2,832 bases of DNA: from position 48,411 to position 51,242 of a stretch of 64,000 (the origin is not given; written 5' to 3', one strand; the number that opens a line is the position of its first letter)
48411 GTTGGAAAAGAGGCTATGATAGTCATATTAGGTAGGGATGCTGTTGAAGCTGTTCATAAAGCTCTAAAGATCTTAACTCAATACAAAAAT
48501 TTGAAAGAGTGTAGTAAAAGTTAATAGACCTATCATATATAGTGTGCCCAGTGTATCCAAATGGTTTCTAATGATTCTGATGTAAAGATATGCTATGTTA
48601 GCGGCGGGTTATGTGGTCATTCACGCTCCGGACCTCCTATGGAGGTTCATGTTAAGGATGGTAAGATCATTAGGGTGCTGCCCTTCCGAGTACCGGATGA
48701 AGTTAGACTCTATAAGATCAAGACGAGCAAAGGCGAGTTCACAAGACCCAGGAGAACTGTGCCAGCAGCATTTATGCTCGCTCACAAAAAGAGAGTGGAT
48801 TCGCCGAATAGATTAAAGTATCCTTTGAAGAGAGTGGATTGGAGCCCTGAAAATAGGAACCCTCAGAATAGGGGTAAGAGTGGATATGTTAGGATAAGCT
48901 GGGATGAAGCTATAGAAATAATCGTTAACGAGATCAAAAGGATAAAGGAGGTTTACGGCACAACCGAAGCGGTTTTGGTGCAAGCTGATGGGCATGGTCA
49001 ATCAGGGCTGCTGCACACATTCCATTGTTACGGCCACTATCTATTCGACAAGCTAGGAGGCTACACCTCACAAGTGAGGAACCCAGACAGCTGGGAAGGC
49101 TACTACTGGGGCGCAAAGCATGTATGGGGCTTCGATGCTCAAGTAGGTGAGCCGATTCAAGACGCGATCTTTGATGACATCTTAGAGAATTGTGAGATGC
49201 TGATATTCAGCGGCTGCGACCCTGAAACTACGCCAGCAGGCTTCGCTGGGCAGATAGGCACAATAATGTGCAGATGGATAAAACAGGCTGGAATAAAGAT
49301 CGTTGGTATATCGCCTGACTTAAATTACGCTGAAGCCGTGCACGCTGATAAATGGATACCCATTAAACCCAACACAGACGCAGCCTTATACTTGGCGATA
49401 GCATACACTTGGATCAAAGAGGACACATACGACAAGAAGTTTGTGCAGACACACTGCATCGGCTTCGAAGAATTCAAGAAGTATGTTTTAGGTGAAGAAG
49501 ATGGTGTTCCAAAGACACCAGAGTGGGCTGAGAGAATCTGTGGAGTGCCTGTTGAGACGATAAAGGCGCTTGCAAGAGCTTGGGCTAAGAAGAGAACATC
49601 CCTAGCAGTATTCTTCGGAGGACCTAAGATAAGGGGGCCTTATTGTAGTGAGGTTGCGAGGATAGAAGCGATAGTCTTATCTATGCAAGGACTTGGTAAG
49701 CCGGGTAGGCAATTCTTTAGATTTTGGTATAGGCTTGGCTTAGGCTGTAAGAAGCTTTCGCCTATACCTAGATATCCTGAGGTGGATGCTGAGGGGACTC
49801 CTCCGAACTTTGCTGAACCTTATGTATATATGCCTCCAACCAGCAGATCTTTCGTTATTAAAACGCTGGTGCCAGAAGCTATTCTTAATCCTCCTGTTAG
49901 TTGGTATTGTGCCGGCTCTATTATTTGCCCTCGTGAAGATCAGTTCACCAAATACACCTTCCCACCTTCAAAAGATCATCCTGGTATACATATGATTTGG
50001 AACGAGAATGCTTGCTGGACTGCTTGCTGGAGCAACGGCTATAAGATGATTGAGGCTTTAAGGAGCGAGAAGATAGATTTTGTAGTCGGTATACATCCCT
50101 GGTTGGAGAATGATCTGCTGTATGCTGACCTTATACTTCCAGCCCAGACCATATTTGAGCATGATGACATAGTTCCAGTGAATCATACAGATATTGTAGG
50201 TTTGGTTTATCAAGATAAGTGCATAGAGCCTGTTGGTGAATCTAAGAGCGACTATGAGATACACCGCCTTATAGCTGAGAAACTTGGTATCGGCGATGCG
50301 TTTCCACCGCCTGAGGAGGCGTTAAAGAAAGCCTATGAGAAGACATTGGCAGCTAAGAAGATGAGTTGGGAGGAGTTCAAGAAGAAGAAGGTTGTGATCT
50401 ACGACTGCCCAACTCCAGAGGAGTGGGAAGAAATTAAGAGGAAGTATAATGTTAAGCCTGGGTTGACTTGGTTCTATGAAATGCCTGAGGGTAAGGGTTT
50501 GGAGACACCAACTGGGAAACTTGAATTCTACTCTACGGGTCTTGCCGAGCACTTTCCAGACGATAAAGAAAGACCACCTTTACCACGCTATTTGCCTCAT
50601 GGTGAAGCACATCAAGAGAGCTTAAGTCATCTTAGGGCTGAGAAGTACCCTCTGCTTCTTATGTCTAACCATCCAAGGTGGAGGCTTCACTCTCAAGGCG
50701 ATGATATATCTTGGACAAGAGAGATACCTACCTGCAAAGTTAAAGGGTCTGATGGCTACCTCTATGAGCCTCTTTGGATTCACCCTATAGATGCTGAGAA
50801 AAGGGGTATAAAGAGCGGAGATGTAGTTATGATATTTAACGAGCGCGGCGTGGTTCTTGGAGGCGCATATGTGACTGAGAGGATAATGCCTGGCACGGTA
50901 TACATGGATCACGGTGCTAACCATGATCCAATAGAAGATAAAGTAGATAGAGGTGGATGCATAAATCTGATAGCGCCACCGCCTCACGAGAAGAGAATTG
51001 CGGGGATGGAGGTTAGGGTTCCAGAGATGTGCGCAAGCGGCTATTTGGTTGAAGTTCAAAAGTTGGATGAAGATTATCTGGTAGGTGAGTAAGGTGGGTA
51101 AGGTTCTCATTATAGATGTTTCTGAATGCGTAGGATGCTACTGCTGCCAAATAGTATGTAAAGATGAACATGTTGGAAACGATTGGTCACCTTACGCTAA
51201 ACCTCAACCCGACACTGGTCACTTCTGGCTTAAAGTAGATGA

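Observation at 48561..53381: Transhydroxylase-like Mo enzyme (alpha+beta) translationally coupled to an unassigned 486-aa protein with two Ig-like repeats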

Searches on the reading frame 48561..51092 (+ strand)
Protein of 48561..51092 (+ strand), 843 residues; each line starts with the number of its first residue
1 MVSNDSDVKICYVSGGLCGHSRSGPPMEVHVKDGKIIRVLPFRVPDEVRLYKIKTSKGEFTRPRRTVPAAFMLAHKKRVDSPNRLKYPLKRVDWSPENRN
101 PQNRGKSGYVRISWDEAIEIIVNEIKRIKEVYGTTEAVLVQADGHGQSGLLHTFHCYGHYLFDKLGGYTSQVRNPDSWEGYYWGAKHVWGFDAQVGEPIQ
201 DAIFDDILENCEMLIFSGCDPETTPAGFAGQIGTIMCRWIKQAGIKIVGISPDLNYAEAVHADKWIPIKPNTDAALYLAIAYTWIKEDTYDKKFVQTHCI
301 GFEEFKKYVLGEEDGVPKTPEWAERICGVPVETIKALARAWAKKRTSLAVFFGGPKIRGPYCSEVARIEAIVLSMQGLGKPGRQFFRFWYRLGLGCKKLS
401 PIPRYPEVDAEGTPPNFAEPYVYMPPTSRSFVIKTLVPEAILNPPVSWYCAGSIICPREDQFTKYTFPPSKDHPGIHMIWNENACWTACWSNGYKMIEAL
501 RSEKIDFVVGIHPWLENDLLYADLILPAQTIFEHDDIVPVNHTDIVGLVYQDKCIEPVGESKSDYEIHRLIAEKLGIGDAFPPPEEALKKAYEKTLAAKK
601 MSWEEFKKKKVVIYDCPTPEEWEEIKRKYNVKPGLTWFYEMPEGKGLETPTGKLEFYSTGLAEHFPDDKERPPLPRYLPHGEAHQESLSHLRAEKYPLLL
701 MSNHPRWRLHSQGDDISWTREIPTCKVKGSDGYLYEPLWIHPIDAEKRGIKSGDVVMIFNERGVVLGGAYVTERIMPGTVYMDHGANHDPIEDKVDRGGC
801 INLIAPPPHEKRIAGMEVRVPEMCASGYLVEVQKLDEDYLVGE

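Call 5: search_protein_families(library=pfam, proteins=[window:48561-51092:+], max_evalue=0.1)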
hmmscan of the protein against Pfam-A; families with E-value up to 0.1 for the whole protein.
window:48561-51092:+ (843 aa): 3 families
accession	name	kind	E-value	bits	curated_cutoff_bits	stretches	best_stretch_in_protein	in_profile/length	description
PF00384.28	Molybdopterin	-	1.1e-26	94.2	24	1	84-574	1-353/353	Molybdopterin oxidoreductase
PF01568.27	Molydop_binding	-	2e-19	70.1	26.8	1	698-813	1-100/110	Molydopterin dinucleotide binding domain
PF21423.2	AhtL-like_1st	-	1.7e-06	27.9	27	1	26-76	2-53/55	Pyrogallol hydroxytransferase large subunit-like, domain 1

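Call 6: search_protein_families(library=ncbifam, proteins=[window:48561-51092:+], max_evalue=0.1)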
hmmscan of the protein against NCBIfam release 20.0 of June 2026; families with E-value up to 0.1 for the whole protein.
window:48561-51092:+ (843 aa): 24 families
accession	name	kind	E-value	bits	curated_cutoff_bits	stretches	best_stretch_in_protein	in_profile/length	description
TIGR02166.1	dmsA_ynfE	subfamily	4.9e-100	335.8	777.7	2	476-804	455-770/794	DMSO/selenate family reductase complex A subunit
TIGR00509.1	bisC_fam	subfamily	6.6e-99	332.2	1017.55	2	65-351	25-311/772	molybdopterin guanine dinucleotide-containing S/N-oxide reductase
NF011682.0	PRK15102.1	equivalog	3.2e-81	273.6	909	1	67-794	76-771/829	trimethylamine-N-oxide reductase TorA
TIGR02164.1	torA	equivalog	2.9e-78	263.8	1465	1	68-795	73-769/824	trimethylamine-N-oxide reductase TorA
NF011566.1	PRK14990.1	exception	8.1e-69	232.5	1600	2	475-805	474-791/814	dimethylsulfoxide reductase subunit A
NF041885.1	selenate_YnfE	exception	4e-63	213.5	1675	2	476-804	462-781/805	selenate/tellurate reductase subunit YnfE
NF041884.1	selenate_YnfF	exception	5.7e-61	206.4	1650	2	76-355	97-368/798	selenate/tellurate reductase subunit YnfF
NF012032.0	PRK15488.1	equivalog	5.2e-49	166.9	694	4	238-353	221-329/759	thiosulfate reductase PhsA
TIGR03479.1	DMSO_red_II_alp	subfamily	1.7e-44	152.2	984.75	3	75-296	111-304/913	molybdopterin-dependent oxidoreductase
TIGR01591.1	Fdh-alpha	equivalog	4.4e-44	150.6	666.25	3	18-353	3-285/672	formate dehydrogenase subunit alpha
NF047855.1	AssmNtatRedNasC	equivalog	1.1e-20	73.6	1100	3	240-349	205-307/708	assimilatory nitrate reductase catalytic subunit NasC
NF042978.1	EthbenzDh_ebdA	equivalog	2.9e-19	68.4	2000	3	81-296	139-326/977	ethylbenzene dehydrogenase subunit alpha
TIGR01580.1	narG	equivalog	1.4e-18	65.9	1084.15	3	500-575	760-833/1235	nitrate reductase subunit alpha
NF041714.1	arsenate_red_ArrA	equivalog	2e-17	62.6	1600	2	245-347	243-361/848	arsenate respiratory reductase molybdopterin-containing subunit ArrA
NF041783.2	mnquin_red_QrcB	equivalog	4.3e-16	58.2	440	2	258-350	251-332/695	menaquinone reductase molybdopterin-binding-like subunit QrcB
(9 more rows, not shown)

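Call 7: search_solved_structures(query=window:48561-51092:+, max_evalue=0.001, show_alignments=1)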
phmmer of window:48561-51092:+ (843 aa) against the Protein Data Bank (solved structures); distinct sequences matched with E-value up to 0.001: 36.
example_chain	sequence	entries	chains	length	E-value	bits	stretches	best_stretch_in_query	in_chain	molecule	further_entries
4v4c_A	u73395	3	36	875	4.1e-138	464.9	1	20-816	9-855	Pyrogallol hydroxytransferase large subunit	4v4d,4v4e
1eu1_A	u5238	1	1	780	6.5e-70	239.2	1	79-804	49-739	DIMETHYL SULFOXIDE REDUCTASE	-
1e60_A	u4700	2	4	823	1.9e-69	237.6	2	75-396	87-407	Dimethyl sulfoxide/trimethylamine N-oxide reductase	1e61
1dmr_A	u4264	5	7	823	2.3e-69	237.4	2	75-396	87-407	DMSO REDUCTASE | Dimethyl sulfoxide/trimethylamine N-oxide reductase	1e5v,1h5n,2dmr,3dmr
1e18_A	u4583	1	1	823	3.3e-69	236.9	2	75-396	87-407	DMSO REDUCTASE.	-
4dmr_A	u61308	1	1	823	5e-69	236.3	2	75-396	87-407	DMSO REDUCTASE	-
1dms_A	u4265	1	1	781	7.3e-69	235.7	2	78-395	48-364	DMSO REDUCTASE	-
7l5i_A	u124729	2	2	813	1.8e-65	224.5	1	77-806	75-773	Trimethylamine-N-oxide reductase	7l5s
9h4t_A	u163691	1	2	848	7.7e-64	219.1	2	76-396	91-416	Trimethylamine-N-oxide reductase 1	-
1tmo_A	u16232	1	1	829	1.9e-55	191.3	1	77-799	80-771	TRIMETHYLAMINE N-OXIDE REDUCTASE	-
2vpw_A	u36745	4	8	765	1.6e-29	105.6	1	243-429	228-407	THIOSULFATE REDUCTASE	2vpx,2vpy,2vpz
2e7z_A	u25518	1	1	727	4.3e-22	81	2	242-309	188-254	Acetylene hydratase Ahy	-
7bkb_D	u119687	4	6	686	4.1e-21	77.7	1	105-352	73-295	Formate dehydrogenase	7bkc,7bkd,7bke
9wxb_B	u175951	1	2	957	4.4e-21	77.6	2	160-382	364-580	Formate dehydrogenase alpha subunit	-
7qv7_S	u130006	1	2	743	7.9e-21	76.8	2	241-446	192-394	Hydrogen dependent carbon dioxide reductase subunit FdhF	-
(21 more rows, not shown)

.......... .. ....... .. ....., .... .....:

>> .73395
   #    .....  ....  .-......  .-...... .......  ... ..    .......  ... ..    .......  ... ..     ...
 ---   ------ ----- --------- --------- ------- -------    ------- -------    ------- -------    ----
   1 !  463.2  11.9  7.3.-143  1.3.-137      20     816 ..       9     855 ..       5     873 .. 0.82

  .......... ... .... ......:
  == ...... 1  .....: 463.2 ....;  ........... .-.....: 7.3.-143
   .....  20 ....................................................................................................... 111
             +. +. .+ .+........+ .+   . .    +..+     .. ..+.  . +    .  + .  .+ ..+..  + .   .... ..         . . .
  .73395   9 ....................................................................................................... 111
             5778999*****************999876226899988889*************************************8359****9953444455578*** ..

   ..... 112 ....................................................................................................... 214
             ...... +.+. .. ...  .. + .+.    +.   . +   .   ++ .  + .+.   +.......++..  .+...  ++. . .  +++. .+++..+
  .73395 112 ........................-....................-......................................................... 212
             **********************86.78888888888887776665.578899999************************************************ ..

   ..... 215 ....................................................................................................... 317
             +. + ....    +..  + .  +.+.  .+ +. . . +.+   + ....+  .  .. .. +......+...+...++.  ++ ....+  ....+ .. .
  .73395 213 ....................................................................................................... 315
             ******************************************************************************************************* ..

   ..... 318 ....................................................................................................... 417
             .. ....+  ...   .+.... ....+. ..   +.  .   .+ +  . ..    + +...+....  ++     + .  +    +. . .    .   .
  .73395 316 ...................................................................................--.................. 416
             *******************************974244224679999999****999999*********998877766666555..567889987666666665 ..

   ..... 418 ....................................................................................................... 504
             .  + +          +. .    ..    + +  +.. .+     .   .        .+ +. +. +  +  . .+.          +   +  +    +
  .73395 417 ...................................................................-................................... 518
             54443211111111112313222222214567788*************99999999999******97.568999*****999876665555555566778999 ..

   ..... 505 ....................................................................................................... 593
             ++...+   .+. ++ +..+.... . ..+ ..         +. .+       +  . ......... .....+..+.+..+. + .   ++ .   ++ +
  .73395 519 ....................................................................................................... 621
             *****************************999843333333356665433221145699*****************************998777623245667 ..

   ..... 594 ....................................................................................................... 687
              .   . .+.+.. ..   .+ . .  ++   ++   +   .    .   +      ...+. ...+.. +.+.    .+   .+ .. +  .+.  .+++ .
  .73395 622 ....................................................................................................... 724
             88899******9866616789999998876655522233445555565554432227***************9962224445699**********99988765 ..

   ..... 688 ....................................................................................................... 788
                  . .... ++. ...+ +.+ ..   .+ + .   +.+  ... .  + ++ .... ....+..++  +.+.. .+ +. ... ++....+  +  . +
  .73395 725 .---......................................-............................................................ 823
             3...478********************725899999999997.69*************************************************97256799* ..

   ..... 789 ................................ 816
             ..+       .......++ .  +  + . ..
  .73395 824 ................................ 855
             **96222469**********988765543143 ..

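Call 20: find_related_loci(query=window:48561-51092:+, collection=genome_contigs, flank=6000)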
Query window:48561-51092:+ (843 aa) in genome_contigs; peptide patterns used: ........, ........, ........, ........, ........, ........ (x = any residue, [..] = any of these).
248 stretches matched a pattern; 202 encode a relative of the query (tblastn E <= 1e-3); the best 80 are kept; 80 distinct loci.
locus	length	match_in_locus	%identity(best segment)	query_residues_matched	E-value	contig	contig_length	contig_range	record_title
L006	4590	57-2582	93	1-840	0e+0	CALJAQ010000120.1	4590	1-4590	MAG: uncultured Nitrososphaerales archaeon isolate S1_Bin_METABAT__227_1 genome assembly, contig: c_000000134788, whole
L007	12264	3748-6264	64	1-841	0e+0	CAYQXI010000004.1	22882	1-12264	MAG TPA_asm: uncultured Nitrosopumilales archaeon isolate binchicken_co25_132 genome assembly, contig: k141_123735, whol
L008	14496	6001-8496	64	4-836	0e+0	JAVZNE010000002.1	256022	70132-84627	MAG: Candidatus Bathyarchaeia archaeon isolate DRTY-6_201912_bins_43 DRTY-6_201912_bins_43_scaffold_2, whole genome shot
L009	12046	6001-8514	64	9-843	0e+0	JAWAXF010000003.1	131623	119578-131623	MAG: Candidatus Bathyarchaeia archaeon isolate ZZQ_201803_bins_101 ZZQ_201803_bins_101_scaffold_3, whole genome shotgun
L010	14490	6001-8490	64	7-836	0e+0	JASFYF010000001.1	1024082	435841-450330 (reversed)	MAG: Candidatus Nezhaarchaeota archaeon isolate JZ-3_D_bin_91 NODE_1_length_1024082_cov_4.633993, whole genome shotgun s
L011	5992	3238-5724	63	7-836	0e+0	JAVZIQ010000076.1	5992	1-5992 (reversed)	MAG: Candidatus Bathyarchaeia archaeon isolate DRTY-6_201901_bins_51 DRTY-6_201901_bins_51_scaffold_76, whole genome sho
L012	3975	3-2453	65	21-836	0e+0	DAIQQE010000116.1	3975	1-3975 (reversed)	MAG TPA_asm: Candidatus Nezhaarchaeales archaeon isolate CTOTU25735 NODE_1823_length_3975_cov_6.245918, whole genome sho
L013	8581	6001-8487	63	7-836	0e+0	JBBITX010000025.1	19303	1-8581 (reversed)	MAG: Candidatus Bathyarchaeota archaeon isolate QH2F170213_bin_406 NODE_691_length_19303_cov_6.078190, whole genome shot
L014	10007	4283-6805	62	2-836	0e+0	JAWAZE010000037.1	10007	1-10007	MAG: Candidatus Bathyarchaeia archaeon isolate ZZQ_201803_bins_71 ZZQ_201803_bins_71_scaffold_37, whole genome shotgun s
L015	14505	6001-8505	61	6-841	0e+0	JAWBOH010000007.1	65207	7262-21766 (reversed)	MAG: Candidatus Bathyarchaeia archaeon isolate HHBFW-2_201803_bins_195 HHBFW-2_201803_bins_195_scaffold_7, whole genome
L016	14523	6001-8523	62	2-836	0e+0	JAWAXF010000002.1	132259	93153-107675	MAG: Candidatus Bathyarchaeia archaeon isolate ZZQ_201803_bins_101 ZZQ_201803_bins_101_scaffold_2, whole genome shotgun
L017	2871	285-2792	61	5-841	0e+0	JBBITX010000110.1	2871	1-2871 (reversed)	MAG: Candidatus Bathyarchaeota archaeon isolate QH2F170213_bin_406 NODE_10364_length_2871_cov_4.649148, whole genome sho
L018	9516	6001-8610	59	5-840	0e+0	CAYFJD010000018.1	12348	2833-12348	MAG TPA_asm: uncultured Nitrososphaerales archaeon isolate DRP004690_co1_2 genome assembly, contig: NODE_352_length_1234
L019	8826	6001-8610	58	5-840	0e+0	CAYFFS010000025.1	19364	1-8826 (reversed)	MAG TPA_asm: uncultured Nitrososphaerales archaeon isolate DRP004690_co1_5 genome assembly, contig: NODE_168_length_1936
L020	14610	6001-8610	58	6-840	0e+0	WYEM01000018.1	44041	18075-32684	MAG: Thaumarchaeota archaeon isolate EvPrim.Bin14 NODE_73_length_44041_cov_27.8161, whole genome shotgun sequence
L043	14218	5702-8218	56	9-842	0e+0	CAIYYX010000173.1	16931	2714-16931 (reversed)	MAG: uncultured Sterolibacterium sp. isolate LJ_bin-2701 genome assembly, contig: bin-2701:173/289, whole genome shotgun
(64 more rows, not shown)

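Call 99: find_homologous_proteins(query=L043:5702-8218:+, max_evalue=1e-100)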
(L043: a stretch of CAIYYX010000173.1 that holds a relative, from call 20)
Query L043:5702-8218:+ (839 aa): 2835 proteins with E <= 1e-100 among 8000 candidates; the best 120 are listed.
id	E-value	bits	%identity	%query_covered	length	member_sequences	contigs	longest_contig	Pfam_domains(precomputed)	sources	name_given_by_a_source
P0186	0.0e+0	1981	100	100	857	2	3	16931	PF00384.28,PF01568.28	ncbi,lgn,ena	-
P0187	0.0e+0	1748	87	100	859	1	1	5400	PF00384.28,PF01568.28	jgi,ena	-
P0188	0.0e+0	1746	86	100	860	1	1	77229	PF00384.28,PF01568.28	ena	-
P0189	0.0e+0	1709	85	100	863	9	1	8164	PF00384.28,PF01568.28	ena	-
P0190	0.0e+0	1694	84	100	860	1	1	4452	PF00384.28,PF01568.28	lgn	-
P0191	0.0e+0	1685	83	100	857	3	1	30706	PF00384.28,PF01568.28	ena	-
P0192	0.0e+0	1685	83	100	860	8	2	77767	PF00384.28,PF01568.28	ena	-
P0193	0.0e+0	1683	83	100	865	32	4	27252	PF00384.28,PF01568.28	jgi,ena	-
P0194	0.0e+0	1678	83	100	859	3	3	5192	PF00384.28,PF01568.28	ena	-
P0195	0.0e+0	1667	83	100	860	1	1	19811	PF00384.28,PF01568.28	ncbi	-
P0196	0.0e+0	1663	82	100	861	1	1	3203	PF00384.28,PF01568.28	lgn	-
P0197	0.0e+0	1661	81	100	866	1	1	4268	PF00384.28,PF01568.28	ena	-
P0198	0.0e+0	1654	81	100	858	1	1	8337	PF00384.28,PF01568.28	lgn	-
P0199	0.0e+0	1650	81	100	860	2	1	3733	PF00384.28,PF01568.28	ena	-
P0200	0.0e+0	1648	81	100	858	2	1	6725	PF00384.28,PF01568.28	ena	-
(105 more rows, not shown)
